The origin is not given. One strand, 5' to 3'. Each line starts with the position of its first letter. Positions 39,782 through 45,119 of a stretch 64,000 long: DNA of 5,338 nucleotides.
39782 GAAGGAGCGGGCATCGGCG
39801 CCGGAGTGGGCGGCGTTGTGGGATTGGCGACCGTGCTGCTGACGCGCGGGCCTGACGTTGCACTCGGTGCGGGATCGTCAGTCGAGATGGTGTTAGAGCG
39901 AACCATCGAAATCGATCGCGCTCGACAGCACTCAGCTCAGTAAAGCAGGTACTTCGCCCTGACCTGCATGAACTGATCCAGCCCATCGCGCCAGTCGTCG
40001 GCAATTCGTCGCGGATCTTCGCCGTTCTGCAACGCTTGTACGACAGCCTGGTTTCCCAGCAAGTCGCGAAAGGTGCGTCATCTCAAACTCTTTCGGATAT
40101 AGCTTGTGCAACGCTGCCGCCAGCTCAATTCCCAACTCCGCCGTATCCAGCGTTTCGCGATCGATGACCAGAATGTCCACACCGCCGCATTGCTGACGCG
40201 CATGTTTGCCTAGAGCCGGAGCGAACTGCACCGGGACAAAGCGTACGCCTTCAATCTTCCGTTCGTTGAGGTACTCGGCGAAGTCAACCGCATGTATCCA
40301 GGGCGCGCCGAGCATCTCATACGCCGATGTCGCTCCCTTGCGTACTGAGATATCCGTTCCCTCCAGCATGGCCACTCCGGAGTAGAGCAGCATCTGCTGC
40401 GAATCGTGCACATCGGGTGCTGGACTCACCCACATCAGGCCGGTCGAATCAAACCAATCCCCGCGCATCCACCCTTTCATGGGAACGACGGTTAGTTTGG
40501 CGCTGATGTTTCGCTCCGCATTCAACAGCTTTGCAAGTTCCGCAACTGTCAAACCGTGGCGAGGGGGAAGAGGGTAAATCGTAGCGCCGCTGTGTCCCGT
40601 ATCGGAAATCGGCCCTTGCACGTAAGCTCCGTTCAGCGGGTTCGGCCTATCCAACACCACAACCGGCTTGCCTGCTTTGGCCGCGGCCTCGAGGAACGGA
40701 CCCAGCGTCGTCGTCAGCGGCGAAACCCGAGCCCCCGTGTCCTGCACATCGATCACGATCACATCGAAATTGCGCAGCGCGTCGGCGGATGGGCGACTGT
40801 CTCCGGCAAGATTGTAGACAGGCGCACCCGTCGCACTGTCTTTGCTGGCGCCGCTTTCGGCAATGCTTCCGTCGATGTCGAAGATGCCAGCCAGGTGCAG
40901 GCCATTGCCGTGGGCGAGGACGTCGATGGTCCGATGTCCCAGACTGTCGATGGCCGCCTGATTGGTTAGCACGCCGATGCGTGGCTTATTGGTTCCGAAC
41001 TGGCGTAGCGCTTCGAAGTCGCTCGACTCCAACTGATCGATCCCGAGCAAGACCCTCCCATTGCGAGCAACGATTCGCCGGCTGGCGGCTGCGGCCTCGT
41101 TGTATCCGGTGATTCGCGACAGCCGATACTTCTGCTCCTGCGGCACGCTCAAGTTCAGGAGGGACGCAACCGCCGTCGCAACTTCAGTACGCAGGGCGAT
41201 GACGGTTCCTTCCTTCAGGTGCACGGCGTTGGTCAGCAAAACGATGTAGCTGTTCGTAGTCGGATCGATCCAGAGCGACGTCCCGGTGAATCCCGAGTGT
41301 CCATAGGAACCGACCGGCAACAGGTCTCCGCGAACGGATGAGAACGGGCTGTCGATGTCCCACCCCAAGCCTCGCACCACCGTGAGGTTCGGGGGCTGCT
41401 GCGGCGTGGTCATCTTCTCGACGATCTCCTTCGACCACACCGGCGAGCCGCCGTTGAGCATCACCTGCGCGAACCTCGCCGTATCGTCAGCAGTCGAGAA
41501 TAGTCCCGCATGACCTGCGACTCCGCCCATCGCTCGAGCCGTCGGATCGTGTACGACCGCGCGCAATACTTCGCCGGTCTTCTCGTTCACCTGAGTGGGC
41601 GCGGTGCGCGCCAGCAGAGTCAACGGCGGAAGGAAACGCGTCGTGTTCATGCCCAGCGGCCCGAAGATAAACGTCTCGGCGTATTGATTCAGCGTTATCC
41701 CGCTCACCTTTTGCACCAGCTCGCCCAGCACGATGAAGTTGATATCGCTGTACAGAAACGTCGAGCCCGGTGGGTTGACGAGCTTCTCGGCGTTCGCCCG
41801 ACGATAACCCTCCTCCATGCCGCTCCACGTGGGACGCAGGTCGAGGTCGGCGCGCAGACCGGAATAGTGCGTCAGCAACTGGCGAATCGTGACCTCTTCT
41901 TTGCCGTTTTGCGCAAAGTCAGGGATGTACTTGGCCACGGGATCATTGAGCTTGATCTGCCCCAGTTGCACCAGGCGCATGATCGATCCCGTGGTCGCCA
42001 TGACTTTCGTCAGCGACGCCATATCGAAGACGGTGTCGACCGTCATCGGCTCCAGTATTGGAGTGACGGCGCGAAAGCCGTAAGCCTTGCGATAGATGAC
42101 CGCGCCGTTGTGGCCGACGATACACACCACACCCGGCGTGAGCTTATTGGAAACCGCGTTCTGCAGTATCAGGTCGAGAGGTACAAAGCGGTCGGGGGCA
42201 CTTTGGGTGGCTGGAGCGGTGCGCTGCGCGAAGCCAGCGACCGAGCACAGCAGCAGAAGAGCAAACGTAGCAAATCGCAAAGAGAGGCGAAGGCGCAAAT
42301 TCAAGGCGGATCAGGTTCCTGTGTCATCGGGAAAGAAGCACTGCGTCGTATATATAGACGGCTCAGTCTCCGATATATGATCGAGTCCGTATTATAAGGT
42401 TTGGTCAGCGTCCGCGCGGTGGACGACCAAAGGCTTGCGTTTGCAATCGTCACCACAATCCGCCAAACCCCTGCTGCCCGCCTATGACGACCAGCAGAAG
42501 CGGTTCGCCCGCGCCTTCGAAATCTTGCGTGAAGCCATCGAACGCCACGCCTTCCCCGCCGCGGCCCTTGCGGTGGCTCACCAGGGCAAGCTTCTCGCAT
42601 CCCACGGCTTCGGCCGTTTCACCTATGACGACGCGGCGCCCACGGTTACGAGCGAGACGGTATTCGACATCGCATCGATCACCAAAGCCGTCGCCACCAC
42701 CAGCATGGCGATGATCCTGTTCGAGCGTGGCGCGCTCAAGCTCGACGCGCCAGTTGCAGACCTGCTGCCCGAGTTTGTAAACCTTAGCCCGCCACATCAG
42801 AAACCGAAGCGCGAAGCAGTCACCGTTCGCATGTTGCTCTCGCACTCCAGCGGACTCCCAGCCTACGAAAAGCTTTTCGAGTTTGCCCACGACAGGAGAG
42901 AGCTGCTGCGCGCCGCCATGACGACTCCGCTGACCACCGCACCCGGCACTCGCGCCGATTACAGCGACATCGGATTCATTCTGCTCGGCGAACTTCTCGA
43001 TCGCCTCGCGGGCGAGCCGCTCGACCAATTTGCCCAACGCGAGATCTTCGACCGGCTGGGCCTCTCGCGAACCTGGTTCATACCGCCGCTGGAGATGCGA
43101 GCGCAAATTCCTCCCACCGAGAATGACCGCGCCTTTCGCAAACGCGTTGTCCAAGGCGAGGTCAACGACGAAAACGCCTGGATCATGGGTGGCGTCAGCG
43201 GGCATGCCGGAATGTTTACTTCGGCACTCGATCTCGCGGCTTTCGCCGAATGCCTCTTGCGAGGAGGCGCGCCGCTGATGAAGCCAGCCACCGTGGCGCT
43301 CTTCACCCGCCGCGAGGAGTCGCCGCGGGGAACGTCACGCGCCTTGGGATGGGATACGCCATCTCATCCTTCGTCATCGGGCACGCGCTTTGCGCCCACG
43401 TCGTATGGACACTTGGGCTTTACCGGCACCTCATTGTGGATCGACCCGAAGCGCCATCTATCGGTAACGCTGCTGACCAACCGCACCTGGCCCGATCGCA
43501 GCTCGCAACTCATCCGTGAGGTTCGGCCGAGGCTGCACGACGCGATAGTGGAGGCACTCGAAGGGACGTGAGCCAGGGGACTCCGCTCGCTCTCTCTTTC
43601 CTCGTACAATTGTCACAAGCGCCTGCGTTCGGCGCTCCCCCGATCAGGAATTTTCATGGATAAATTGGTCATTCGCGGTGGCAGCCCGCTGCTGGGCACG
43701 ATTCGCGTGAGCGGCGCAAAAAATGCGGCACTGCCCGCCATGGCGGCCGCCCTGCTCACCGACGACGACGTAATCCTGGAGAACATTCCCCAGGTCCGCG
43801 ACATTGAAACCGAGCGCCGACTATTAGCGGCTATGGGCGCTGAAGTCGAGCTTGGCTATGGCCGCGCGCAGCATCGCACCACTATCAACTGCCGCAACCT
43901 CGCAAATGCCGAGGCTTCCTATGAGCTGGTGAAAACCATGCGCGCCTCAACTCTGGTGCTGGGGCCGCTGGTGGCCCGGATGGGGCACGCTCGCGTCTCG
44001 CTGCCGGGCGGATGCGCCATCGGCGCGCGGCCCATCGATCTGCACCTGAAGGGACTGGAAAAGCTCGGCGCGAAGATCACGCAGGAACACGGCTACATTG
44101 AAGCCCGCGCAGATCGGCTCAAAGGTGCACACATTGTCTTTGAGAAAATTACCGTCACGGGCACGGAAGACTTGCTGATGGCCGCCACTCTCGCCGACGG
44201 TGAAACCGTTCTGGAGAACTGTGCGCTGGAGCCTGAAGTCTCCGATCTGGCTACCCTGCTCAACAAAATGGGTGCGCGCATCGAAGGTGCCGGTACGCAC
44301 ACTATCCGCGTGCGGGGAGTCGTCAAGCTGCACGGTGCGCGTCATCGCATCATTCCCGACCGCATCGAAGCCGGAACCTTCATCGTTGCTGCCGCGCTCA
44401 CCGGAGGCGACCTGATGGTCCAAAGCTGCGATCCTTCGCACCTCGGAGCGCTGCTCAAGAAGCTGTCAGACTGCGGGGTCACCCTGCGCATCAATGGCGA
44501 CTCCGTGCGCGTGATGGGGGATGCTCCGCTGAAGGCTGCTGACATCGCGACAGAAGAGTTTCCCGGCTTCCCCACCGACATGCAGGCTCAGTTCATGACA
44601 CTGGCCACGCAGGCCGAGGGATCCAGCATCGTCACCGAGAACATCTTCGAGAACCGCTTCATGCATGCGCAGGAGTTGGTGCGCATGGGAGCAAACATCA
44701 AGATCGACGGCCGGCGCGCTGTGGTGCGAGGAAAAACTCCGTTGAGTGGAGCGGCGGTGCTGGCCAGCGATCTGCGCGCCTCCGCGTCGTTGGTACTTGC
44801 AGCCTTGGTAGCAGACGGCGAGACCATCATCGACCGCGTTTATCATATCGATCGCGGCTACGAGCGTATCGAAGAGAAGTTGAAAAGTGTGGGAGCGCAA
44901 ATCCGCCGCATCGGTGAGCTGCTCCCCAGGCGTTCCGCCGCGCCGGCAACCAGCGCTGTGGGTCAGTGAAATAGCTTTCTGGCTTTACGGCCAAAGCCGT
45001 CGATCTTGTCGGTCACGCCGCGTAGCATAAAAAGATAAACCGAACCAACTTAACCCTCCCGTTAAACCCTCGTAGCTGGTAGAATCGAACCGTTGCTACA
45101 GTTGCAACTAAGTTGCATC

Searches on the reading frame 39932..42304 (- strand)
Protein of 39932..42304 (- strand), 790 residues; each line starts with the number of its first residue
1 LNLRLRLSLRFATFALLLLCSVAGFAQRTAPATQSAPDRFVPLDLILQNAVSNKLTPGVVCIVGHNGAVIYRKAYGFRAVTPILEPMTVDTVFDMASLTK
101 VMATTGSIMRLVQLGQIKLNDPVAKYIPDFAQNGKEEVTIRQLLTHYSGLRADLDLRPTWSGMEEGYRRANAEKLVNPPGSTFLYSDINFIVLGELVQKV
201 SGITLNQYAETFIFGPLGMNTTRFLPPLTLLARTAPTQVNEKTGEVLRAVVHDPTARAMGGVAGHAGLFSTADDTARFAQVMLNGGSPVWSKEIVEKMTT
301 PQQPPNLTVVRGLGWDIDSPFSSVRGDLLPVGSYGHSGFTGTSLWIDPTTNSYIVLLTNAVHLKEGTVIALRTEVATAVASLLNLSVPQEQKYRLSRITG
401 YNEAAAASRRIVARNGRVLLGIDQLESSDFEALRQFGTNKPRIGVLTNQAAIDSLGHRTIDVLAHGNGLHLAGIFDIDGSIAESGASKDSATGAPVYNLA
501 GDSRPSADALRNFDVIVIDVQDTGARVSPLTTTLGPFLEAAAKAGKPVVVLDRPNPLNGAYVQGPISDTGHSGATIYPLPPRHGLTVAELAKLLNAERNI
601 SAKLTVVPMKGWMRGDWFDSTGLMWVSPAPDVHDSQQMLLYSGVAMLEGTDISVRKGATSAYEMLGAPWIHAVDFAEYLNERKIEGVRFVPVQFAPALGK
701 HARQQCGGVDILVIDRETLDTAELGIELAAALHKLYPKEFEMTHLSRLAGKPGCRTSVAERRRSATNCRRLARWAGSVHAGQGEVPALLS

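Call 89: search_protein_families(library=pfam, proteins=[window:39932-42304:-], max_evalue=0.00001)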
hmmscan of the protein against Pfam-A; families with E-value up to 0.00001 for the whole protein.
window:39932-42304:- (790 aa): 3 families
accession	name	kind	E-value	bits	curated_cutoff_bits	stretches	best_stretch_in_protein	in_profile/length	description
PF00144.29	Beta-lactamase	-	1e-66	225.8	27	1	50-366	4-317/329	Beta-lactamase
PF07075.17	NamZ_N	-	1.6e-50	171.8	26.9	1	443-634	1-201/203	Exo-beta-N-acetylmuramidase NamZ, N-terminal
PF20732.2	NamZ_C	-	3.6e-30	106.2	25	1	639-762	1-126/152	Exo-beta-N-acetylmuramidase NamZ, C-terminal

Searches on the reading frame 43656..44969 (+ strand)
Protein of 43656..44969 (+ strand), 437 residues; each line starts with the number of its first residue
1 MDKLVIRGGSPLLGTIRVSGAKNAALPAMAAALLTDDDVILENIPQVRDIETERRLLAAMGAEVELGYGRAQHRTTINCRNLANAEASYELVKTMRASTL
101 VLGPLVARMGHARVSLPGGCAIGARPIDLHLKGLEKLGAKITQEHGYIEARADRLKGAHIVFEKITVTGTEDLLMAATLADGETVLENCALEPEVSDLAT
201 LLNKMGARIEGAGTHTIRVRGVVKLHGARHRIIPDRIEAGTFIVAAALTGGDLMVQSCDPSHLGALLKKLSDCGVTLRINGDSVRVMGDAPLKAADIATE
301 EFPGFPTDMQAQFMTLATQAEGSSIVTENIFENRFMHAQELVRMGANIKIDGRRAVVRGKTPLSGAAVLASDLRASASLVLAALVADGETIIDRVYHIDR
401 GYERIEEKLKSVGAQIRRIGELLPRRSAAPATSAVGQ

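Call 79: search_protein_families(library=pfam, proteins=[window:43656-44969:+], max_evalue=0.001)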
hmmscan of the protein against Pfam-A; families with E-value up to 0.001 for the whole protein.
window:43656-44969:+ (437 aa): 1 family
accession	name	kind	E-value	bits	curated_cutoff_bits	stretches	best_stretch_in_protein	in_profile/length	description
PF00275.25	EPSP_synthase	-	8.5e-106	354.6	22.8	1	7-409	2-417/417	EPSP synthase (3-phosphoshikimate 1-carboxyvinyltransferase)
